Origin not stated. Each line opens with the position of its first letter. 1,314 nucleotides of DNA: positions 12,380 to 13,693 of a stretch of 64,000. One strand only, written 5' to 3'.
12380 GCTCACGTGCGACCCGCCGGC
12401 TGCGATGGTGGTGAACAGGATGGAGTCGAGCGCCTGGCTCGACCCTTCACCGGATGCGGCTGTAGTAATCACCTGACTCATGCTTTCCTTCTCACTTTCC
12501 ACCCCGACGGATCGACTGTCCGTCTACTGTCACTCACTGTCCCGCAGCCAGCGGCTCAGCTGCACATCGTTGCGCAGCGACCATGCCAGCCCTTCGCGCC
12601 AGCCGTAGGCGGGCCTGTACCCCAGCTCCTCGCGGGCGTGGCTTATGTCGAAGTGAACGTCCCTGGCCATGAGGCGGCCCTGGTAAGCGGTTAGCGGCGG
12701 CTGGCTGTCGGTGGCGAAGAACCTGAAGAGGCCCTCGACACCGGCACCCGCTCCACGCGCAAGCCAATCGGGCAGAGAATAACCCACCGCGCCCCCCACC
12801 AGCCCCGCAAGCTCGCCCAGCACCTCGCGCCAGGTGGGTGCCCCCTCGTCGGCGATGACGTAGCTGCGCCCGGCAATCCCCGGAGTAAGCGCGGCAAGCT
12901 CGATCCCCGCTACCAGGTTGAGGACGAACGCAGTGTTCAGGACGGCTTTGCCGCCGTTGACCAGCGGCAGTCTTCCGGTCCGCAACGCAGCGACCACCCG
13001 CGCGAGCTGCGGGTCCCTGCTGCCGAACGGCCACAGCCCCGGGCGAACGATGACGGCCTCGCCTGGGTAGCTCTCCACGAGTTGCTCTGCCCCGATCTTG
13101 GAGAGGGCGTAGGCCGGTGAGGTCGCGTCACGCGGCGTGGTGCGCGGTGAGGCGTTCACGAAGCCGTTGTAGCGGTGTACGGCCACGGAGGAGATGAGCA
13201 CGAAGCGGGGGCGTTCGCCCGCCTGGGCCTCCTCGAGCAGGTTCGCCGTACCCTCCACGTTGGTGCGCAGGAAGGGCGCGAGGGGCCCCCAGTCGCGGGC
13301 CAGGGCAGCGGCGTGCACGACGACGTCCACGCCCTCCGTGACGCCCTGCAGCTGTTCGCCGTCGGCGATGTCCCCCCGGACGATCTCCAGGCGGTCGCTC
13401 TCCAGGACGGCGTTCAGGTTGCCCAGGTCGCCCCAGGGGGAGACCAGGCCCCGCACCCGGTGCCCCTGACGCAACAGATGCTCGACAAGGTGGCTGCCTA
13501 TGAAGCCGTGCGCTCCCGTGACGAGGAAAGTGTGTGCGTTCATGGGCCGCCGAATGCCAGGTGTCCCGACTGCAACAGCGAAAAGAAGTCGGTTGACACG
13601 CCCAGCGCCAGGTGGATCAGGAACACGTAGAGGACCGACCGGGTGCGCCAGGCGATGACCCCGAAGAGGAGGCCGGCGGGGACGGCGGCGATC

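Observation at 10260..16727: Six-gene operon combining a serine-palmitoyltransferase-like enzyme, a GNAT-like acyltransferase, an SDR reductase, a lipid glycosyltransferase and a flippase-like protein: candidate (glyco)sphingolipid or aminolipid pathway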

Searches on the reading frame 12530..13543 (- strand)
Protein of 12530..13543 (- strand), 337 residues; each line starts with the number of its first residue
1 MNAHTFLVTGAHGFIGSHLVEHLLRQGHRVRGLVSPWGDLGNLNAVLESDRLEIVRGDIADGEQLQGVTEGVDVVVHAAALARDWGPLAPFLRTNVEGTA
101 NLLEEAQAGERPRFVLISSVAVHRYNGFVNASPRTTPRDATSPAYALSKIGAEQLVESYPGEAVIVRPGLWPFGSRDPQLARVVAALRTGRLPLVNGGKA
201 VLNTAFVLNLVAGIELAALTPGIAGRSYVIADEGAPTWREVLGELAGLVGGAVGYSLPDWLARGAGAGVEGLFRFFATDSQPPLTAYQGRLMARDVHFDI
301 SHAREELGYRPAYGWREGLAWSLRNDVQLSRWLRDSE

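Call 3: search_protein_families(library=pfam, proteins=[window:12530-13543:-])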
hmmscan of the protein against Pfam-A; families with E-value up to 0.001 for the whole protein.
window:12530-13543:- (337 aa): 9 families
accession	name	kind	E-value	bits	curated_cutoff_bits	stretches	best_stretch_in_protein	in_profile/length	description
PF01370.27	Epimerase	-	9.2e-26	91.2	20.9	1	7-230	2-239/240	NAD dependent epimerase/dehydratase family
PF16363.11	GDP_Man_Dehyd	-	1.6e-21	77.6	27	1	7-159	1-167/332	GDP-mannose 4,6 dehydratase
PF07993.18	NAD_binding_4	-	6.9e-19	68.4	20.1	1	48-169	59-205/258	Male sterility protein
PF13460.12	NAD_binding_10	-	8.5e-18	65.3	27.2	1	10-169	1-144/184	NAD(P)H-binding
PF01073.25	3Beta_HSD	-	2e-17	63.6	22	1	7-161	1-162/280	3-beta hydroxysteroid dehydrogenase/isomerase family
PF04321.23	RmlD_sub_bind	-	2.3e-08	33.9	27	1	6-189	3-168/287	RmlD substrate binding domain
PF02719.21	Polysacc_synt_2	-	8.7e-08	32.1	20.2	1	7-119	2-128/293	Polysaccharide biosynthesis protein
PF05368.20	NmrA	-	2.3e-07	31.2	27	1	5-115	4-103/298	NmrA-like family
PF08659.16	KR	-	3.1e-05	24.4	22.6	1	5-121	2-138/180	KR domain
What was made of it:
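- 12530..13543 (-): Extended SDR (337 aa), OleD/HpnA-like; proposed 3-keto reductase replacing CerR. PF01370 and 3Beta_HSD (call 3).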

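Call 4: search_protein_families(library=ncbifam, proteins=[window:12530-13543:-])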
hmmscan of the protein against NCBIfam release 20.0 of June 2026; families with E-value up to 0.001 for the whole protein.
window:12530-13543:- (337 aa): 32 families (the best 25 are shown)
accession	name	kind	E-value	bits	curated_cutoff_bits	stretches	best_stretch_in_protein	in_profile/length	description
TIGR03466.1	HpnA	hypoth_equivalog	2.4e-37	128.6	367.65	1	6-312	3-308/327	hopanoid-associated sugar epimerase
NF042422.1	oxyalk_red_OleD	equivalog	5.1e-37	128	580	1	6-320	3-322/329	2-alkyl-3-oxoalkanoate reductase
NF042423.1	oxyalk_red_Shew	equivalog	3.9e-30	105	580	1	4-319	9-328/331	2-alkyl-3-oxoalkanoate reductase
TIGR04180.1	EDH_00030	hypoth_equivalog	8.1e-26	90.8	475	1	7-160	2-160/297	NAD-dependent 4,6-dehydratase LegB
TIGR01181.1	dTDP_gluc_dehyt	equivalog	8.4e-19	67.8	365.1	1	6-333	2-318/321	dTDP-glucose 4,6-dehydratase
TIGR01746.1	Thioester-redct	subfamily_domain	9.7e-19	67.8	213.35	1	7-245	3-277/371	thioester reductase domain-containing protein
NF052578.1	StrlDmthSdmBMthl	equivalog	4.1e-15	56.4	600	1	5-312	2-309/328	sterol demethylase protein SdmB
TIGR01179.1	galE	equivalog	1.2e-12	47.3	262.3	1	6-159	2-159/332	UDP-glucose 4-epimerase GalE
NF043036.1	ErythonDh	equivalog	2.7e-12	46.5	325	1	7-159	4-163/321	D-erythronate dehydrogenase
NF005539.0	PRK07201.1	equivalog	8.3e-12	44.6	549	1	5-161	2-166/657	SDR family oxidoreductase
TIGR03589.1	PseB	equivalog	5.4e-11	42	407.75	1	2-115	3-121/324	UDP-N-acetylglucosamine 4,6-dehydratase (inverting)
NF058621.1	DiazavRedAvaA7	equivalog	1.1e-10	41.6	400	1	6-320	3-302/304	3-diazoavenalumate denitrifying reductase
TIGR02622.1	CDP_4_6_dhtase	equivalog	6.9e-10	38.6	278.45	1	4-159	5-168/352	CDP-glucose 4,6-dehydratase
NF041293.1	G6PDh_Azf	equivalog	2.6e-09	36.9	400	1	4-125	3-122/252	NAD-dependent glucose-6-phosphate dehydrogenase Azf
NF004520.0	PRK05865.1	equivalog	1.4e-07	29.8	1509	1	8-171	5-128/854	sugar epimerase family protein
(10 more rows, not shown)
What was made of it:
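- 12530..13543 (-): Full-length weak matches to HpnA (129 bits) and the 2-alkyl-3-oxoalkanoate reductase OleD (128 bits) (call 4).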
